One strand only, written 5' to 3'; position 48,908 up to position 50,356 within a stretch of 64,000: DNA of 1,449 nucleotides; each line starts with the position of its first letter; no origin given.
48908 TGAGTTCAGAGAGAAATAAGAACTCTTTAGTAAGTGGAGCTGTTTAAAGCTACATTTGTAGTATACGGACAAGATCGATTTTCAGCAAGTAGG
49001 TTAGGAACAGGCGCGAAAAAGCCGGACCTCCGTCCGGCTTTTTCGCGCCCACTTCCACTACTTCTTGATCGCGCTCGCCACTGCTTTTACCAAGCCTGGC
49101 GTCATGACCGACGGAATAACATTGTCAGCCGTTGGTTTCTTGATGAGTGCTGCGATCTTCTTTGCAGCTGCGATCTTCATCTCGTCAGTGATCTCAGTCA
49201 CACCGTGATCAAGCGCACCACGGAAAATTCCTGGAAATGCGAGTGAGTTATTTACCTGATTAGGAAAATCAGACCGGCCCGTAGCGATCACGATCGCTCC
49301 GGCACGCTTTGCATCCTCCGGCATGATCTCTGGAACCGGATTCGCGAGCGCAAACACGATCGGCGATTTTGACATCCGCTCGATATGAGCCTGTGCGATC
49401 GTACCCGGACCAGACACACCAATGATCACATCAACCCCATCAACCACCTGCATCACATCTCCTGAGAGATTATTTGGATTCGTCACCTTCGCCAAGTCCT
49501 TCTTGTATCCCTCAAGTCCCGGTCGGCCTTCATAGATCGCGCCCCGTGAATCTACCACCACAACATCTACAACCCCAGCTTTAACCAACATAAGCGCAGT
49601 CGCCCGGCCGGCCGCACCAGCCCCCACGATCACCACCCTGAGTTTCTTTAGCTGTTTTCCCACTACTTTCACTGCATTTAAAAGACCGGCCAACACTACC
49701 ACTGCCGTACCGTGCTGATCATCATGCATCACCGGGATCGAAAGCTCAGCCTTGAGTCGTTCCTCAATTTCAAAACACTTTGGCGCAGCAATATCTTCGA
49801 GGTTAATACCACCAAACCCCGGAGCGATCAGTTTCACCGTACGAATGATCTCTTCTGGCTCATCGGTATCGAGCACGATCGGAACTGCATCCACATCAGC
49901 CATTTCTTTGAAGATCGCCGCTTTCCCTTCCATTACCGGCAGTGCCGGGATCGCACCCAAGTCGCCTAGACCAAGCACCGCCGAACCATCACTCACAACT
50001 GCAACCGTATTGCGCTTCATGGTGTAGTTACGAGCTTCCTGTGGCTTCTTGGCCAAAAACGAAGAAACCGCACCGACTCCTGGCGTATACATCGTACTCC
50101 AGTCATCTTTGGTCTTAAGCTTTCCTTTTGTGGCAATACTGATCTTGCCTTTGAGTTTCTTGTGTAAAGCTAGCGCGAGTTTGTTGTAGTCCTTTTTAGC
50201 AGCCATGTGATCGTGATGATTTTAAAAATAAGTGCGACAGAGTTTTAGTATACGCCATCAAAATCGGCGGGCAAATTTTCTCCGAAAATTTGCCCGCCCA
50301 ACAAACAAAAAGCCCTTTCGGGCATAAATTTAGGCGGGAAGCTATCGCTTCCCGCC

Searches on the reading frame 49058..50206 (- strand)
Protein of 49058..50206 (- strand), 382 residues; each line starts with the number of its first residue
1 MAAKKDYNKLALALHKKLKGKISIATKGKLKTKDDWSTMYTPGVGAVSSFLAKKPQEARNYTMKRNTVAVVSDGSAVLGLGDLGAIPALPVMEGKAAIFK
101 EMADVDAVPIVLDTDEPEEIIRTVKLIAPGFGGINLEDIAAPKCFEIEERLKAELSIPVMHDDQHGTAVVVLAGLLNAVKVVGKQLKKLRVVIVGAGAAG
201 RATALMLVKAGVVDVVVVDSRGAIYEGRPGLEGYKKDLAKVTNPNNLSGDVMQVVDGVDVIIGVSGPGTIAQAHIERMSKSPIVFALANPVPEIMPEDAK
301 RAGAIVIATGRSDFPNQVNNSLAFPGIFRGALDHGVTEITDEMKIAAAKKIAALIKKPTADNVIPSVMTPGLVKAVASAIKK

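Call 16: find_related_loci(query=window:49058-50206:-, collection=genome_contigs, flank=4000)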
Query window:49058-50206:- (382 aa) in genome_contigs; peptide patterns used: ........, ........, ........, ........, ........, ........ (x = any residue, [..] = any of these).
600 stretches matched a pattern (row limit reached: there are more); 598 encode a relative of the query (tblastn E <= 1e-3); the best 80 are kept; 80 distinct loci.
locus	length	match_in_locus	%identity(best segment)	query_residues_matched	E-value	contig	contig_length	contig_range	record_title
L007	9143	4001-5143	80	1-381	0e+0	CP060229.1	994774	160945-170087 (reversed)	MAG: Candidatus Nomurabacteria bacterium isolate HK-STAS-PATE-25 chromosome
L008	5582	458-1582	73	6-380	3e-172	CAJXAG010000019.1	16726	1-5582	TPA_asm: uncultured bacterium isolate ERR599159_bin.108_MetaBAT_v2.12.1_MAG genome assembly, contig: NODE_1387_length_16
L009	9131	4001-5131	60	5-381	4e-145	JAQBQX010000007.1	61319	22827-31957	MAG: Candidatus Adlerbacteria bacterium isolate RYN_384 scaffold_2195773, whole genome shotgun sequence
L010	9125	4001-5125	59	6-380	7e-143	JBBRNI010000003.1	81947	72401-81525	MAG: Candidatus Saccharimonadales bacterium isolate La1_metabat2.151 LA1C_B2.151_k141_472344L_81947_cov_13.0000, whole g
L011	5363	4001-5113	60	11-381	3e-141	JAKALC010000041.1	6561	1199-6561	MAG: bacterium isolate WY5.bin108 NODE_22574_length_6561_cov_1.183245, whole genome shotgun sequence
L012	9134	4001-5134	60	4-381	1e-140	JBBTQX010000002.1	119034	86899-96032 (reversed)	MAG: Patescibacteria group bacterium isolate H41-bin082_1 H41_bin082_1_000000000002, whole genome shotgun sequence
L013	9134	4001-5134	61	4-381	3e-140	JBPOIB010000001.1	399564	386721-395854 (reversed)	MAG: Candidatus Moraniibacteriota bacterium isolate MAG_655 c_000000434175, whole genome shotgun sequence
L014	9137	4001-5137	60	3-381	3e-139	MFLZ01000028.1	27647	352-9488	MAG: Candidatus Kaiserbacteria bacterium RIFCSPLOWO2_01_FULL_54_13 rifcsplowo2_01_scaffold_2999, whole genome shotgun se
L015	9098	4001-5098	58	15-380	6e-139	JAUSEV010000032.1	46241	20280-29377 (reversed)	MAG: Candidatus Uhrbacteria bacterium isolate E14_maxbin.233 E14_k141_121277, whole genome shotgun sequence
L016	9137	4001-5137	61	3-381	3e-137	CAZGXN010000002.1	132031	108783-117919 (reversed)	MAG TPA_asm: uncultured Bdellovibrionales bacterium isolate ERP113451_co1_249 genome assembly, contig: NODE_48_length_13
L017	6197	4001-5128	57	6-380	1e-136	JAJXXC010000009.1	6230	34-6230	MAG: bacterium isolate BP6.bin132 NODE_26727_length_6230_cov_1.715058, whole genome shotgun sequence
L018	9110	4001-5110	61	12-381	3e-135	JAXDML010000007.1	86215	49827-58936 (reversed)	MAG: Candidatus Parcubacteria bacterium isolate BP_640 scaffold_4480724, whole genome shotgun sequence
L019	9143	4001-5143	57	1-381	3e-135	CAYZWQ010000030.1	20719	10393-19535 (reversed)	MAG TPA_asm: uncultured Chitinophagales bacterium isolate SRP319275_co3_216 genome assembly, contig: NODE_2893_length_20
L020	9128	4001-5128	60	3-381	2e-135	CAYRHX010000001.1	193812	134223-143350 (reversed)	MAG TPA_asm: uncultured Candidatus Saccharibacteria bacterium isolate ERP113451_co3_61 genome assembly, contig: NODE_14_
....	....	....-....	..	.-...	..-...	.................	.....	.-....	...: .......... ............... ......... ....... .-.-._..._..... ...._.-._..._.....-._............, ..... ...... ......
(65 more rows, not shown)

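Call 23: find_homologous_proteins(query=window:49058-50206:-, max_evalue=1e-100)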
Query window:49058-50206:- (382 aa): 7977 proteins with E <= 1e-100 among 8000 candidates; the best 120 are listed.
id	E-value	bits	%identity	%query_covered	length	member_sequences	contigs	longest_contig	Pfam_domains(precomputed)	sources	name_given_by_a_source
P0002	5.3e-238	808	100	100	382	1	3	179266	PF00390.25,PF03949.22,PF00899.28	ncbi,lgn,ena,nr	ncbi:MAG: NADP-dependent malic enzyme [Candidatus Kaiserbacteria bacterium]|nr:NADP-dependent malic 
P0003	1.2e-201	688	82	99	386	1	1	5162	PF00390.25,PF03949.22,PF00899.28,PF00208.28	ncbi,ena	-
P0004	5.1e-201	686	83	99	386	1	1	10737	PF00390.25,PF03949.22,PF00208.28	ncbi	-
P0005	5.5e-201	686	84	99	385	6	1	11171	PF00390.25,PF03949.22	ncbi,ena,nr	ncbi:NADP-dependent malic enzyme [Candidatus Kaiserbacteria bacterium]|nr:NADP-dependent malic enzym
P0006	9.8e-201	685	84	99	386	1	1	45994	PF00390.25,PF03949.22,PF00899.28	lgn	-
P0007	1.0e-200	685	84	100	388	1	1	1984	PF00390.25,PF03949.22,PF00899.28,PF00208.28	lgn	-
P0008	1.6e-200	684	82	99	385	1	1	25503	PF00390.25,PF03949.22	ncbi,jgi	ncbi:MAG: malate dehydrogenase (oxaloacetate-decarboxylating) [Candidatus Paceibacteria bacterium]|j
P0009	2.9e-200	683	82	99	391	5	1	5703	PF00390.25,PF03949.22,PF00899.28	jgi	jgi:malate dehydrogenase (oxaloacetate-decarboxylating)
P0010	6.5e-200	682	81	98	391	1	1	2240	PF00390.25,PF03949.22,PF00899.28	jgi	jgi:malate dehydrogenase (oxaloacetate-decarboxylating)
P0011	6.5e-200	682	82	99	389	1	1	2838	PF00390.25,PF03949.22,PF00899.28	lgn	-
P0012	7.7e-200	682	82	99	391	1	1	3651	PF00390.25,PF03949.22,PF00899.28,PF00208.28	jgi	jgi:malate dehydrogenase (oxaloacetate-decarboxylating)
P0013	1.3e-199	681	83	99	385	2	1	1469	PF00390.25,PF03949.22,PF00899.28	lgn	-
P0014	1.9e-199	681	82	99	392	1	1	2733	PF00390.25,PF03949.22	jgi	jgi:malate dehydrogenase (oxaloacetate-decarboxylating)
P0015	3.0e-199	680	82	99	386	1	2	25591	PF00390.25,PF03949.22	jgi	jgi:malate dehydrogenase (oxaloacetate-decarboxylating)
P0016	5.3e-199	679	81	99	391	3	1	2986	PF00390.25,PF03949.22,PF00899.28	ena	-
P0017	6.0e-199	679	83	100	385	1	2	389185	PF00390.25,PF03949.22,PF00899.28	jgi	jgi:malate dehydrogenase (oxaloacetate-decarboxylating)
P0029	6.0e-198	676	83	100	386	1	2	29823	PF00390.25,PF03949.22,PF00899.28,PF00208.28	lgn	-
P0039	2.0e-196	671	82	99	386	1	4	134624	PF00390.25,PF03949.22,PF00899.28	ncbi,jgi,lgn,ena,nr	ncbi:NADP-dependent malic enzyme [Candidatus Nomurabacteria bacterium]|nr:NADP-dependent malic enzym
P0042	3.4e-196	670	83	99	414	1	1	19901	PF00390.25,PF03949.22,PF00899.28,PF00208.28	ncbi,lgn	-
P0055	4.9e-195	666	83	100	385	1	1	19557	PF00390.25,PF03949.22,PF00899.28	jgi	-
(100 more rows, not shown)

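Call 24: find_encoding_contigs(protein=P0005, flank=3500, max_places=2)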
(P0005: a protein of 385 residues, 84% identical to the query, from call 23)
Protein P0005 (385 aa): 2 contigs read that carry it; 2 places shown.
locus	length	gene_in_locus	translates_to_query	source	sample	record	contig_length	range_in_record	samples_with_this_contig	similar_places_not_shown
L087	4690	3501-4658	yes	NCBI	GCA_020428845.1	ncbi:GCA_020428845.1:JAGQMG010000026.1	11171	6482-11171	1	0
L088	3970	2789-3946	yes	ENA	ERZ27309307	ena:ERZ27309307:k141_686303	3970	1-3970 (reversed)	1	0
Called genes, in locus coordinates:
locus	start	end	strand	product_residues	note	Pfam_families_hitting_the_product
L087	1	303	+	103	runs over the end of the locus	-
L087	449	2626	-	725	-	PF17191:RecG_wedge, PF01336:tRNA_anti-codon (weak), PF04851:ResIII, PF00270:DEAD, PF00271:Helicase_C, PF19833:RecG_dom3_C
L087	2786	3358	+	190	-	PF07589:PEP_exosort_dom (weak)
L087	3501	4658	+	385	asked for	PF00390:malic, PF03949:Malic_M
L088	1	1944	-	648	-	?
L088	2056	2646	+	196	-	PF07589:PEP_exosort_dom (weak)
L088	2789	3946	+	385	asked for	PF00390:malic, PF03949:Malic_M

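Call 25: find_encoding_contigs(protein=P0006, flank=3500, max_places=2)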
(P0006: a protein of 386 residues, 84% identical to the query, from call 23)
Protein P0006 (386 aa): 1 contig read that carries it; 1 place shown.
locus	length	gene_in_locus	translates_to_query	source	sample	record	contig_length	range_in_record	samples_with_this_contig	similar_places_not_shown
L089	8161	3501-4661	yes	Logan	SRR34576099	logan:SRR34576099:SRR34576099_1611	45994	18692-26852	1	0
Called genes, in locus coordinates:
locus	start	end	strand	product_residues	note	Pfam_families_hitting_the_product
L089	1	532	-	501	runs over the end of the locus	PF25919:BSH_CusB (faint), PF25917:BSH_RND (weak), PF25973:BSH_CzcB (weak), PF26002:Beta-barrel_AprE (weak)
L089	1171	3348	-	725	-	PF17191:RecG_wedge, PF01336:tRNA_anti-codon (weak), PF04851:ResIII, PF00270:DEAD, PF00271:Helicase_C, PF19833:RecG_dom3_C (weak)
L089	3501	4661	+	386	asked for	PF00390:malic, PF00899:ThiF (weak), PF03949:Malic_M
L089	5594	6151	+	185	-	-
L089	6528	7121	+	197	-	PF12146:Hydrolase_4 (faint)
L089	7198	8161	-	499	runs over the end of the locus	PF00270:DEAD, PF04851:ResIII (weak), PF00271:Helicase_C, PF16124:RecQ_Zn_bind, PF00570:HRDC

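Call 26: find_encoding_contigs(protein=P0017, flank=3500, max_places=2)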
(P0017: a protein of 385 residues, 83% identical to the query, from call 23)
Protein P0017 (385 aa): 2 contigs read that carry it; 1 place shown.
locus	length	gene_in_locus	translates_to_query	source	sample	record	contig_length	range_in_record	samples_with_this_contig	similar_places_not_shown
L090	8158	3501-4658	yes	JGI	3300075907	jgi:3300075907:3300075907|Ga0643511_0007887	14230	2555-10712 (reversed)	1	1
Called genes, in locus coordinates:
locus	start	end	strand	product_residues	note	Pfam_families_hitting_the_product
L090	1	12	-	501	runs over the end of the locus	PF25917:BSH_RND (weak)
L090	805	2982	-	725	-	PF17191:RecG_wedge, PF01336:tRNA_anti-codon (weak), PF04851:ResIII, PF00270:DEAD, PF00271:Helicase_C, PF19833:RecG_dom3_C (weak)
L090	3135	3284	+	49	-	-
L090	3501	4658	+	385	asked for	PF00390:malic, PF03949:Malic_M, PF00899:ThiF (weak)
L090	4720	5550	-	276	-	PF00950:ABC-3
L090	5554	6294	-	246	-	PF02463:SMC_N, PF00005:ABC_tran, PF13304:AAA_21 (weak)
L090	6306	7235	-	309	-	PF01297:ZnuA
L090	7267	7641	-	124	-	PF01022:HTH_5 (faint), PF01325:Fe_dep_repress (weak), PF09339:HTH_IclR (faint), PF12802:MarR_2 (weak), PF13412:HTH_24 (weak), PF02742:Fe_dep_repr_C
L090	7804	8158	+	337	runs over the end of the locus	PF14528:LAGLIDADG_3 (faint)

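Call 27: find_encoding_contigs(protein=P0029, flank=3500, max_places=2)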
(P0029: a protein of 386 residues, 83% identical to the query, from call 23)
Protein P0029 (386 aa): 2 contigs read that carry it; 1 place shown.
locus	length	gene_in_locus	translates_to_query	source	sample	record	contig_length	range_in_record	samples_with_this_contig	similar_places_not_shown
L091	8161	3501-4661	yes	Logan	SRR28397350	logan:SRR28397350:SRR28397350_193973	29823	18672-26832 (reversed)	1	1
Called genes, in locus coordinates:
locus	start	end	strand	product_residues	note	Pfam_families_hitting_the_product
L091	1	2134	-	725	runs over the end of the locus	PF17191:RecG_wedge, PF01336:tRNA_anti-codon (weak), PF04851:ResIII, PF00270:DEAD, PF00271:Helicase_C, PF19833:RecG_dom3_C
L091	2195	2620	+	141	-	PF04138:GtrA_DPMS_TM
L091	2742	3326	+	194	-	PF00313:CSD (faint)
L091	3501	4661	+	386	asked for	PF00390:malic, PF00208:ELFV_dehydrog (faint), PF03949:Malic_M, PF00899:ThiF (weak)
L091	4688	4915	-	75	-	-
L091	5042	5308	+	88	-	-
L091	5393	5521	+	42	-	-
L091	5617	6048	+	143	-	-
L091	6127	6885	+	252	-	PF13462:Thioredoxin_4, PF13098:Thioredoxin_2 (weak), PF01323:DSBA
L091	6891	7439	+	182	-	-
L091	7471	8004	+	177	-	PF11303:DUF3105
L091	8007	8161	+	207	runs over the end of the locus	PF13628:DUF4142 (faint), PF03713:DUF305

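Call 37: find_related_loci(query=window:49058-50206:-, collection=metagenome_contigs, flank=6000)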
Query window:49058-50206:- (382 aa) in metagenome_contigs; peptide patterns used: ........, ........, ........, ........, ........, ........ (x = any residue, [..] = any of these).
600 stretches matched a pattern (row limit reached: there are more); 595 encode a relative of the query (tblastn E <= 1e-3); the best 80 are kept; 80 distinct loci.
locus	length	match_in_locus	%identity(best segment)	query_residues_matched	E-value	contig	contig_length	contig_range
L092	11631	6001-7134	82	4-381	0e+0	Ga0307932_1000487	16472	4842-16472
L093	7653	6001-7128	82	6-381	0e+0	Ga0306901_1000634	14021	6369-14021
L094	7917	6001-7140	80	2-381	0e+0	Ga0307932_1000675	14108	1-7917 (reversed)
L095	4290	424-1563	77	2-381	0e+0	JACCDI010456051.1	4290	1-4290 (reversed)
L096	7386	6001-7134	77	4-381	0e+0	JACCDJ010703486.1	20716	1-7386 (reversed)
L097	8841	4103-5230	76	6-381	0e+0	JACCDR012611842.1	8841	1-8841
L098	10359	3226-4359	76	4-381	0e+0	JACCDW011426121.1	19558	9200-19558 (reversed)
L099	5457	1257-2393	71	3-381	0e+0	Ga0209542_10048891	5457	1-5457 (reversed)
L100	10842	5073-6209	59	3-381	5e-147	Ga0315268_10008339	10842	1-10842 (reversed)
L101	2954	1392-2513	59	9-382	1e-152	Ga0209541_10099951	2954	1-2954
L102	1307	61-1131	62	9-365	1e-155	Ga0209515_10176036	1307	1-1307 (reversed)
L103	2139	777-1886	60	12-381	4e-149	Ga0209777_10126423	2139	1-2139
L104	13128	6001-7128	62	4-381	2e-139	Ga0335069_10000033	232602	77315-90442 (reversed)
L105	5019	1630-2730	58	14-380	1e-140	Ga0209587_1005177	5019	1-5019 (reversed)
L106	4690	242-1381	59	1-381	6e-140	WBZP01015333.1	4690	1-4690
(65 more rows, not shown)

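Call 61: find_encoding_contigs(protein=P0055, flank=4000, max_places=2)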
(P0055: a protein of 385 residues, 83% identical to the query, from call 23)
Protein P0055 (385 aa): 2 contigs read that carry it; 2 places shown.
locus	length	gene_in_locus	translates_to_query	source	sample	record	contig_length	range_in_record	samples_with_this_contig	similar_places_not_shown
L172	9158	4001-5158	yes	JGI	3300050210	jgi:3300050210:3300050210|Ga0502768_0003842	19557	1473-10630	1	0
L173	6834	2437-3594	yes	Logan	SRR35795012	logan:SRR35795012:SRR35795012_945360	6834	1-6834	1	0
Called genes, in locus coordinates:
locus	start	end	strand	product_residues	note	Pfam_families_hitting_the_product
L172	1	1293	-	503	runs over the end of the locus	PF25919:BSH_CusB (faint)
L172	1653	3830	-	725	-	PF17191:RecG_wedge, PF01336:tRNA_anti-codon (weak), PF04851:ResIII, PF00270:DEAD, PF00271:Helicase_C, PF19833:RecG_dom3_C (weak)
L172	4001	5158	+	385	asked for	PF00390:malic, PF03949:Malic_M, PF00899:ThiF (faint)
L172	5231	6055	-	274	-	PF00950:ABC-3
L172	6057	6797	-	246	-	PF02463:SMC_N, PF00005:ABC_tran, PF13304:AAA_21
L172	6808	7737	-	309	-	PF01297:ZnuA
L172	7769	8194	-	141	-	PF01325:Fe_dep_repress, PF12802:MarR_2 (weak), PF01022:HTH_5, PF01047:MarR (weak), PF09339:HTH_IclR (weak), PF12840:HTH_20 (weak), PF13412:HTH_24, PF02742:Fe_dep_repr_C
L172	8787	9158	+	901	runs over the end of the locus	-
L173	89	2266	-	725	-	PF17191:RecG_wedge, PF01336:tRNA_anti-codon (weak), PF04851:ResIII, PF00270:DEAD, PF00271:Helicase_C, PF19833:RecG_dom3_C (weak)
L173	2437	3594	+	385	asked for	PF00390:malic, PF03949:Malic_M, PF00899:ThiF (faint)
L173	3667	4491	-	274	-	PF00950:ABC-3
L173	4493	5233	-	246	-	PF02463:SMC_N, PF00005:ABC_tran, PF13304:AAA_21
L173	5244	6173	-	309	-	PF01297:ZnuA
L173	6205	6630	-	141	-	PF01325:Fe_dep_repress, PF12802:MarR_2 (weak), PF01022:HTH_5, PF01047:MarR (weak), PF09339:HTH_IclR (weak), PF12840:HTH_20 (weak), PF13412:HTH_24, PF02742:Fe_dep_repr_C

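Call 62: find_encoding_contigs(protein=P0042, flank=4000, max_places=2)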
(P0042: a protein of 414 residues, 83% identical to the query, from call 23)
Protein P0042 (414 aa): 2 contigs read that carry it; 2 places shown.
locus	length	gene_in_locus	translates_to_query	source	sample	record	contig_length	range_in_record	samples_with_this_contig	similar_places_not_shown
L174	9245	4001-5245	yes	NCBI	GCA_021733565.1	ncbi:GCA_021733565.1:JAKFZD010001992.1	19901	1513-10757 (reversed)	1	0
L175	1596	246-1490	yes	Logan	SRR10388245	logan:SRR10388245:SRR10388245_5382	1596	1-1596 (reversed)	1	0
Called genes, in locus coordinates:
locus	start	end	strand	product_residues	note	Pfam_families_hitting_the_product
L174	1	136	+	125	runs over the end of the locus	-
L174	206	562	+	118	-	-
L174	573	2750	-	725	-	PF17191:RecG_wedge, PF01336:tRNA_anti-codon (weak), PF04851:ResIII, PF00270:DEAD, PF00271:Helicase_C, PF19833:RecG_dom3_C (weak)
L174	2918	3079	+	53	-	-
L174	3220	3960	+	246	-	-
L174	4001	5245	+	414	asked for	PF00390:malic, PF00208:ELFV_dehydrog (faint), PF03949:Malic_M, PF00899:ThiF (weak)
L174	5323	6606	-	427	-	PF00483:NTP_transferase, PF24894:Hexapep_GlmU, PF25084:LbH_EIF2B, PF25087:GMPPB_C (weak)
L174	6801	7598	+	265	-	PF02535:Zip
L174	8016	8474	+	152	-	PF00293:NUDIX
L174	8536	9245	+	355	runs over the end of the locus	PF00149:Metallophos, PF12850:Metallophos_2 (weak)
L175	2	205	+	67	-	?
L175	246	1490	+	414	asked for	PF00390:malic, PF00208:ELFV_dehydrog (faint), PF03949:Malic_M, PF00899:ThiF (weak)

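Call 63: find_encoding_contigs(protein=P0039, flank=4000, max_places=2)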
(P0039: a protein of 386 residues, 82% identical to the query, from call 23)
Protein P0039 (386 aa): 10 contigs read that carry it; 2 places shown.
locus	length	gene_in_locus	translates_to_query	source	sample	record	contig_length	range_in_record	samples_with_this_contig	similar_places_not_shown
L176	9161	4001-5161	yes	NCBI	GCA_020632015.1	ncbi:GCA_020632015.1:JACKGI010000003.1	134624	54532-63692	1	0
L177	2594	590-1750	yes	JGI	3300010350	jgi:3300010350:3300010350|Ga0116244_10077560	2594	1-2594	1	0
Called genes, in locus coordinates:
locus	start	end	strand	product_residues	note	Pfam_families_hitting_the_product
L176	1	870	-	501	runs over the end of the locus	PF25919:BSH_CusB (faint), PF00364:Biotin_lipoyl (faint), PF25917:BSH_RND, PF25973:BSH_CzcB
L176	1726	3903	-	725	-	PF17191:RecG_wedge, PF01336:tRNA_anti-codon (weak), PF04851:ResIII, PF00270:DEAD, PF00271:Helicase_C, PF19833:RecG_dom3_C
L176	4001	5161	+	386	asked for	PF00390:malic, PF03949:Malic_M, PF00899:ThiF (weak)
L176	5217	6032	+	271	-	PF02535:Zip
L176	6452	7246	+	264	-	PF23951:DUF7282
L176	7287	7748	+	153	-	PF01569:PAP2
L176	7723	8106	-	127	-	PF03625:DUF302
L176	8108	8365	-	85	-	PF18926:DUF5676 (weak)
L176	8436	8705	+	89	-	PF02583:Trns_repr_metal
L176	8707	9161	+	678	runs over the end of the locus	PF00122:E1-E2_ATPase, PF00702:Hydrolase, PF08282:Hydrolase_3 (faint)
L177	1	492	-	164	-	?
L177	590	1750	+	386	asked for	PF00390:malic, PF03949:Malic_M, PF00899:ThiF (weak)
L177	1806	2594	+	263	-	?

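Call 64: find_encoding_contigs(protein=P0004, flank=4000, max_places=2)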
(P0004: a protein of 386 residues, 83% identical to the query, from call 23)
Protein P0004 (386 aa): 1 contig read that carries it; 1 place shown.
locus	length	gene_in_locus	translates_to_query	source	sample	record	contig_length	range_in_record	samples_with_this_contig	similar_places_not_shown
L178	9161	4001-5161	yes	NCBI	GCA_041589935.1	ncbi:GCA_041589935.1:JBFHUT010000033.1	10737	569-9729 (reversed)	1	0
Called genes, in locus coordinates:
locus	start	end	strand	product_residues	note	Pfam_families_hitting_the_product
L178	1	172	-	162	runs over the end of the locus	-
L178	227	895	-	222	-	PF20108:DUF6498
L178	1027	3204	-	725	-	PF17191:RecG_wedge, PF01336:tRNA_anti-codon (weak), PF04851:ResIII, PF00270:DEAD, PF00271:Helicase_C, PF19833:RecG_dom3_C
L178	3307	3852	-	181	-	-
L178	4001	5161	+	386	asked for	PF00208:ELFV_dehydrog (faint), PF00390:malic, PF03949:Malic_M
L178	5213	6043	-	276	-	PF00950:ABC-3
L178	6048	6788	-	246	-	PF02463:SMC_N, PF00005:ABC_tran, PF13304:AAA_21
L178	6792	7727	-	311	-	PF01297:ZnuA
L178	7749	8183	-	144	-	PF01325:Fe_dep_repress, PF12802:MarR_2 (weak), PF01022:HTH_5, PF12840:HTH_20 (weak), PF13412:HTH_24 (weak), PF02742:Fe_dep_repr_C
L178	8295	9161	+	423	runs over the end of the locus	PF00109:ketoacyl-synt, PF02801:Ketoacyl-synt_C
